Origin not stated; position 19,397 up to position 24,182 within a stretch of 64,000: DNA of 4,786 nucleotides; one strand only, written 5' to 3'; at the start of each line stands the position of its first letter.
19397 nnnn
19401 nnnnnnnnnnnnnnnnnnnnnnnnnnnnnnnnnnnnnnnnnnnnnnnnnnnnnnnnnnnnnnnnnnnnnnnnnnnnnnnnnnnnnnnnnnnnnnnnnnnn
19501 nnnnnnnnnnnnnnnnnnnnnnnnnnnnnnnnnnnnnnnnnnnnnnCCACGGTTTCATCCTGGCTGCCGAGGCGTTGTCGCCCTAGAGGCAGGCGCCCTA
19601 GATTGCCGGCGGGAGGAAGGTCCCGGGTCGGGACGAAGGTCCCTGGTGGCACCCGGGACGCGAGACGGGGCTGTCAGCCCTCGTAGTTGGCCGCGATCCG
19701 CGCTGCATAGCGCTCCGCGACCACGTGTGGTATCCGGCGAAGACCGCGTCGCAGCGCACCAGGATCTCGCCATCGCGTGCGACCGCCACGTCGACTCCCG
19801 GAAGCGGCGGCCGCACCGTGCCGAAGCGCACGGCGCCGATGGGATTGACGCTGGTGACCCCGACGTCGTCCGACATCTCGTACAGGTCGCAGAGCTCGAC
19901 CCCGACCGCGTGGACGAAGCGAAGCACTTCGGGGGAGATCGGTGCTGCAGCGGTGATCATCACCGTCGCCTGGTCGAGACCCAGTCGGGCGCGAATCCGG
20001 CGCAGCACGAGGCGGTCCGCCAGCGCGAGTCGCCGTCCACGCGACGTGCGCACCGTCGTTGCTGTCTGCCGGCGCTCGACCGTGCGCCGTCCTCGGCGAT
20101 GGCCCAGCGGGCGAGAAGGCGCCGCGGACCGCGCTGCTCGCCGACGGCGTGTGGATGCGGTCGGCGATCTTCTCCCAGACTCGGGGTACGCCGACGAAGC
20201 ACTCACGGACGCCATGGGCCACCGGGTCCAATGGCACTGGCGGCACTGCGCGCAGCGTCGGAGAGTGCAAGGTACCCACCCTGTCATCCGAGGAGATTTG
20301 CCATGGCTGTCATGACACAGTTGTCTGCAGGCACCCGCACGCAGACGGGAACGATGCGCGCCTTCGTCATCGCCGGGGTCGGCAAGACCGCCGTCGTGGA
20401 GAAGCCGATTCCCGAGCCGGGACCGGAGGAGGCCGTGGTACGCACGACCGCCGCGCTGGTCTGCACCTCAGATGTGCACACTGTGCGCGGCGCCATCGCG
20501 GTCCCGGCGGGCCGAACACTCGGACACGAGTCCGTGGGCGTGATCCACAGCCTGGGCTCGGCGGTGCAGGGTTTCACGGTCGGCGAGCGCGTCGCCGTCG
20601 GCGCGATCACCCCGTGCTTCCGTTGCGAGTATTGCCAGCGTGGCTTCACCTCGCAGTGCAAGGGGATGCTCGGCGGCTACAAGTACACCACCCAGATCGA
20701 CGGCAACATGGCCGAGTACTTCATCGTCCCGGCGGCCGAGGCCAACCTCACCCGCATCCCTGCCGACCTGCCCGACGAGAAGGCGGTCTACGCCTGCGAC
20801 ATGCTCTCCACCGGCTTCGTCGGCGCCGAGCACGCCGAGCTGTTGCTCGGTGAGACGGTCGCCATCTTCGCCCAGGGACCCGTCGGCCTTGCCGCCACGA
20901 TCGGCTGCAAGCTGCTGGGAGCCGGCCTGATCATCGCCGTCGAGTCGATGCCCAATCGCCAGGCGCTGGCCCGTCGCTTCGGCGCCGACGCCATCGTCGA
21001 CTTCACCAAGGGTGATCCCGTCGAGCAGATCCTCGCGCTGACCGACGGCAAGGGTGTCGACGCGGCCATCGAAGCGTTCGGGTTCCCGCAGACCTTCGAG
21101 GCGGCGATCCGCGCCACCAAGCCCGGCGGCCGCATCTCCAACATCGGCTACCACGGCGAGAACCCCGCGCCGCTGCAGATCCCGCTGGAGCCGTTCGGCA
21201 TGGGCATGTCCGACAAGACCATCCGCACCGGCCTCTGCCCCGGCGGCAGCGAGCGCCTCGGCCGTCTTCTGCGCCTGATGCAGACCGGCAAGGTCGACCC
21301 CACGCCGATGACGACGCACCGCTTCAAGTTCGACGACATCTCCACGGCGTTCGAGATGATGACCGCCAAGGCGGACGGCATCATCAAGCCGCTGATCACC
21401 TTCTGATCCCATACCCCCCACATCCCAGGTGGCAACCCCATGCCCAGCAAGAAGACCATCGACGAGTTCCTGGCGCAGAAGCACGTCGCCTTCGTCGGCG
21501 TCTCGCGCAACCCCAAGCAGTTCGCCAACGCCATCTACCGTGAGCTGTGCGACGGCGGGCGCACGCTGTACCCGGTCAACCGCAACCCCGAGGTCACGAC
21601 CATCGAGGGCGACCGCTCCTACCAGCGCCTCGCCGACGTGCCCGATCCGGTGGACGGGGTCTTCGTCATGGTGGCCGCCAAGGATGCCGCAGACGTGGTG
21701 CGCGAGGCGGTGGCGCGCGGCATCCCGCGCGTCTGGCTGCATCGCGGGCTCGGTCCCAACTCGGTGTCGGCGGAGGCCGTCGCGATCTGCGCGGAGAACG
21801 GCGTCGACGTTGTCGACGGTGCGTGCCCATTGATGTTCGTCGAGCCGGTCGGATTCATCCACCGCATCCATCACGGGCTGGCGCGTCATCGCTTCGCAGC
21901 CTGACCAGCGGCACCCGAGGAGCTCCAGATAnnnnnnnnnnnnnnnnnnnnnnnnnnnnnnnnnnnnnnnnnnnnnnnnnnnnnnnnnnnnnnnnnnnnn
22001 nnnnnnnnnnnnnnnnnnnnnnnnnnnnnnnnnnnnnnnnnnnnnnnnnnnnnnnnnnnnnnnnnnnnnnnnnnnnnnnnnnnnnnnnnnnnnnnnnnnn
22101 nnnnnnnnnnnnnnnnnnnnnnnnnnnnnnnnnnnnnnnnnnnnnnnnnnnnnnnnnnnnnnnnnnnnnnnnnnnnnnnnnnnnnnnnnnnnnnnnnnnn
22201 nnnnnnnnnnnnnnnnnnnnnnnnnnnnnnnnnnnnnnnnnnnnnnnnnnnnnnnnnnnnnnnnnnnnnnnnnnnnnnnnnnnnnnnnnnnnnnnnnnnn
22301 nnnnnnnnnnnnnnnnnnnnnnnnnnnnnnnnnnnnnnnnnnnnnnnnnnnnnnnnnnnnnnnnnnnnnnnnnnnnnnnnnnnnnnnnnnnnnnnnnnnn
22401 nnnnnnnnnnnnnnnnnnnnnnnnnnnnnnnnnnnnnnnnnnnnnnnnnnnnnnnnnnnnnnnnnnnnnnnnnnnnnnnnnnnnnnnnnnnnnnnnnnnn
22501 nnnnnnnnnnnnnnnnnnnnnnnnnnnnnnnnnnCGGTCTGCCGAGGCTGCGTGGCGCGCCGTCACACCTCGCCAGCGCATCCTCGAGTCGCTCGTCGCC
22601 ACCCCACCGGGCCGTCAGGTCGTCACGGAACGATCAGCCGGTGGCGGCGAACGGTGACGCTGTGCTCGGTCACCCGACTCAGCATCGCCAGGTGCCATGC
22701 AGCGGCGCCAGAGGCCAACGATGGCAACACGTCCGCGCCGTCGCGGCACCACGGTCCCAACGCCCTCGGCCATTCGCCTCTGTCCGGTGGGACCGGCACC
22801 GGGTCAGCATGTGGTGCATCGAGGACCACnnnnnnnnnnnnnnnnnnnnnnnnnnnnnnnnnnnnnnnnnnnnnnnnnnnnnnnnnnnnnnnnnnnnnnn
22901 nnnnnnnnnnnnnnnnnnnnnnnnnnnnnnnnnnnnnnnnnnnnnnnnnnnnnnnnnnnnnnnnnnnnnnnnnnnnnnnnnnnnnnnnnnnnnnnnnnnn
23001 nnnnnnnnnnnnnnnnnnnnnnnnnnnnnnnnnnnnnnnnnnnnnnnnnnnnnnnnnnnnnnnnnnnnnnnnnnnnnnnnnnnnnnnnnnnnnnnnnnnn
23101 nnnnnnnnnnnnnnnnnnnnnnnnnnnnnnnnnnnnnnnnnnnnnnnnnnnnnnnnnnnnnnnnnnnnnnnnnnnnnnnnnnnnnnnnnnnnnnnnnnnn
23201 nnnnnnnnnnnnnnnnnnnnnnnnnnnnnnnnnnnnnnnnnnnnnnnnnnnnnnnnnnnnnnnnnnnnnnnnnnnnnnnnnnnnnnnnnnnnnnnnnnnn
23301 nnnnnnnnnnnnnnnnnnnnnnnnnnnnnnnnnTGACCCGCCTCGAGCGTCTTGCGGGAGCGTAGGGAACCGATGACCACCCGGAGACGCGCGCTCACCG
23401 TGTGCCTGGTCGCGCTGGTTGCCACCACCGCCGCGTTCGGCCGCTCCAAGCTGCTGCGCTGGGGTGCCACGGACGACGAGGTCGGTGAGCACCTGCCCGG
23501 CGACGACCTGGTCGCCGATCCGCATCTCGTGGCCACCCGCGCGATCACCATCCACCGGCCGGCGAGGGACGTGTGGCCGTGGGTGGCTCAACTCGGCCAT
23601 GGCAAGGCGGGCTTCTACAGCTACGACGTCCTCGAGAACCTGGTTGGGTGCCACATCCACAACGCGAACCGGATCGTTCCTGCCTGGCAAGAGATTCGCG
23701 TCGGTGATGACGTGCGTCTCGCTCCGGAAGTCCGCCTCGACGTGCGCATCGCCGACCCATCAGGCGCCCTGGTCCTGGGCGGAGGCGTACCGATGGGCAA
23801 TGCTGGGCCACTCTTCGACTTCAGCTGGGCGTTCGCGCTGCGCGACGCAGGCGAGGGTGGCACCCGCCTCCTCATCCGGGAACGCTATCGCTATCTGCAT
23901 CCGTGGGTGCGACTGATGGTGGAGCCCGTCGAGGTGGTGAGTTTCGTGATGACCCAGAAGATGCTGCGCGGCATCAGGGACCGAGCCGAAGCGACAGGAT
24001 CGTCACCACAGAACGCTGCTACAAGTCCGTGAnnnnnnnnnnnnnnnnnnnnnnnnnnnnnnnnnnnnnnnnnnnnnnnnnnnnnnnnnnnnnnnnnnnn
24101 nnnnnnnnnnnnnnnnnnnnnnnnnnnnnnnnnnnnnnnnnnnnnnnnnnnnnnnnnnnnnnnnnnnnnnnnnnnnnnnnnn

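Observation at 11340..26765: Exact 50-bp repeat of the tRNA-Thr(GGT) 3' end brackets a 15.3-kb segment: candidate decayed integrated island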

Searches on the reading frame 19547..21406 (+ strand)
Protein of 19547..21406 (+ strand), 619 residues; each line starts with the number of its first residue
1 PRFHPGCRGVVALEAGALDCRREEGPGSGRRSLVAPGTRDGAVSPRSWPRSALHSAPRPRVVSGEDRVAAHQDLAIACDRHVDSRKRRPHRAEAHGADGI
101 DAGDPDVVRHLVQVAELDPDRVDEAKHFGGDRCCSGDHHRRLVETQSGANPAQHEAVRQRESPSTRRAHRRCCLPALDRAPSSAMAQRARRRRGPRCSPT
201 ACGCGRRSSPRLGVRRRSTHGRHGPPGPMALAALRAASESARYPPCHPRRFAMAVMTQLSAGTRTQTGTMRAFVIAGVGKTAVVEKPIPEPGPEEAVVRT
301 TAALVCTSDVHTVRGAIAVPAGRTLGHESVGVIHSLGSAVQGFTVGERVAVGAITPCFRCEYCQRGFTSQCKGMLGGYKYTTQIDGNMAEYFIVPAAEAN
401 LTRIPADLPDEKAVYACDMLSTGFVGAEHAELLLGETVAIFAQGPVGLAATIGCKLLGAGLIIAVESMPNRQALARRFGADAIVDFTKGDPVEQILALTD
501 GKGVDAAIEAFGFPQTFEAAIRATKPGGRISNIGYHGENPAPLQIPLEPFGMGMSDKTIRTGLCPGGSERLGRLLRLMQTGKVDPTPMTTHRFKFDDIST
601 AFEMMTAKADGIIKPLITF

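Call 11: search_protein_families(library=pfam, proteins=[window:19547-21406:+], max_evalue=0.01)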
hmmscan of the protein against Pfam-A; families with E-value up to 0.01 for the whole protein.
window:19547-21406:+ (619 aa): 3 families
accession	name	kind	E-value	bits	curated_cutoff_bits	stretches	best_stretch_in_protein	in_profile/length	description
PF00107.32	ADH_zinc_N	-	9.1e-25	87.5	31.8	1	445-577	1-126/129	Zinc-binding dehydrogenase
PF08240.17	ADH_N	-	9.3e-24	84.1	23.5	1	292-398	1-98/104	Alcohol dehydrogenase GroES-like domain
PF13602.12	ADH_zinc_N_2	-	1.3e-10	42.7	27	1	478-607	1-125/134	Zinc-binding dehydrogenase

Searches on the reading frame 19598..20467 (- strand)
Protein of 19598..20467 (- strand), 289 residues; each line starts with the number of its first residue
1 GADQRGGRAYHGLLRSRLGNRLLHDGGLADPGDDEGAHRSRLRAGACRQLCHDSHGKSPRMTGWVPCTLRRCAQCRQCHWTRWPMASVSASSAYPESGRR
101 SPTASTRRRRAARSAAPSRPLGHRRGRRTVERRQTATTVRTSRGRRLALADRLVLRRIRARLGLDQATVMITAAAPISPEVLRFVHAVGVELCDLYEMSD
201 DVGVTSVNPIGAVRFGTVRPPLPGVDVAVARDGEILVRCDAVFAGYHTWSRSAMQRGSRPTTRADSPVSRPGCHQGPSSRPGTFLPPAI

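Call 11: search_protein_families(library=pfam, proteins=[window:19598-20467:-], max_evalue=0.01)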
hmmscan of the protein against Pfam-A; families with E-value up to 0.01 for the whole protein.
window:19598-20467:- (289 aa): 1 family
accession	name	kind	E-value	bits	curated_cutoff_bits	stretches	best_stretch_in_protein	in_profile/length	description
PF00501.34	AMP-binding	-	1.2e-05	24.7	29.9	1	163-247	284-384/384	AMP-binding enzyme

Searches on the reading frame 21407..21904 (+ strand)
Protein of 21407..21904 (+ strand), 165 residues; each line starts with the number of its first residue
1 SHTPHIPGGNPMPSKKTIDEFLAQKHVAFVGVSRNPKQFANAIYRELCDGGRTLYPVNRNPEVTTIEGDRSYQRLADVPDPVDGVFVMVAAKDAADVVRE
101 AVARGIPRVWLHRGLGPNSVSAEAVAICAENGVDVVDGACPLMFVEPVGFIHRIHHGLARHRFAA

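Call 12: search_protein_families(library=pfam, proteins=[window:21407-21904:+], max_evalue=0.01)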
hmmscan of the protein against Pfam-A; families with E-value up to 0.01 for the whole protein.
window:21407-21904:+ (165 aa): 2 families
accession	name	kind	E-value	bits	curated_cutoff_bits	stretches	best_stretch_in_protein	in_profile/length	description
PF13380.12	CoA_binding_2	-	1.8e-24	86.8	22.8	1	25-143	1-113/116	CoA binding domain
PF02629.25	CoA_binding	-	1.8e-06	29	22.3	1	25-110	4-92/97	CoA binding domain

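Call 30: find_encoding_contigs(protein=window:21440-21904:+, flank=10000, max_places=6)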
Protein window:21440-21904:+ (154 aa): 3 contigs read that carry it; 2 places shown.
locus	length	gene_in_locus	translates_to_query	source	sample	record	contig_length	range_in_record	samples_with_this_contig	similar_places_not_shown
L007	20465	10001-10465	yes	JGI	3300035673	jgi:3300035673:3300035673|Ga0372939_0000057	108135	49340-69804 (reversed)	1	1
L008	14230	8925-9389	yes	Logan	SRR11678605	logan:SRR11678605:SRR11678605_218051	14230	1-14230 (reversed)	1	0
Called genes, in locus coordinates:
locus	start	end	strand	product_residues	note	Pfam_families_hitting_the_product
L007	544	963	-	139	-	PF12900:Pyridox_ox_2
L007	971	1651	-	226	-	PF00072:Response_reg, PF00196:GerE, PF08281:Sigma70_r4_2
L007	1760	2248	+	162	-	-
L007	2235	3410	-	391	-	PF13185:GAF_2, PF01590:GAF, PF13492:GAF_3 (faint), PF07730:HisKA_3, PF02518:HATPase_c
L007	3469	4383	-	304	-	PF00582:Usp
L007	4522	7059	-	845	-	PF00583:Acetyltransf_1, PF13302:Acetyltransf_3 (weak), PF13508:Acetyltransf_7 (weak), PF02629:CoA_binding, PF13380:CoA_binding_2, PF13607:Succ_CoA_lig, PF13549:ATP-grasp_5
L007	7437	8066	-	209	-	-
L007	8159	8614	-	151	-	PF00501:AMP-binding (weak)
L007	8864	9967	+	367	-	PF08240:ADH_N, PF00107:ADH_zinc_N, PF13602:ADH_zinc_N_2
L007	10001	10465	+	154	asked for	PF02629:CoA_binding (weak), PF13380:CoA_binding_2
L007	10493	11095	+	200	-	PF14333:DUF4389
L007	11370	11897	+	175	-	-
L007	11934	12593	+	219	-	-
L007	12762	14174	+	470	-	PF00989:PAS, PF08448:PAS_4, PF13188:PAS_8 (faint), PF08447:PAS_3, PF13426:PAS_9, PF08448:PAS_4, PF13487:HD_5, PF01966:HD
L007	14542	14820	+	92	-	-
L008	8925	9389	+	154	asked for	PF02629:CoA_binding (weak), PF13380:CoA_binding_2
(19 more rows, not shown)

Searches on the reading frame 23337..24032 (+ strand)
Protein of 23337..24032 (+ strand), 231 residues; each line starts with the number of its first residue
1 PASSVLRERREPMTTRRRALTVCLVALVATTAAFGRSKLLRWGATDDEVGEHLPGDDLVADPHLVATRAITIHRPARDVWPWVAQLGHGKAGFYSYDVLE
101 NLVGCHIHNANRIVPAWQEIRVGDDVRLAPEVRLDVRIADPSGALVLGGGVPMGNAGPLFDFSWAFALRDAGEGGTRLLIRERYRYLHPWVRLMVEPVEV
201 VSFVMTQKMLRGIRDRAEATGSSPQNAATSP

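Call 12: search_protein_families(library=pfam, proteins=[window:23337-24032:+], max_evalue=0.01)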
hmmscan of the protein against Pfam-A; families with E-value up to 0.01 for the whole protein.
window:23337-24032:+ (231 aa): 0 families
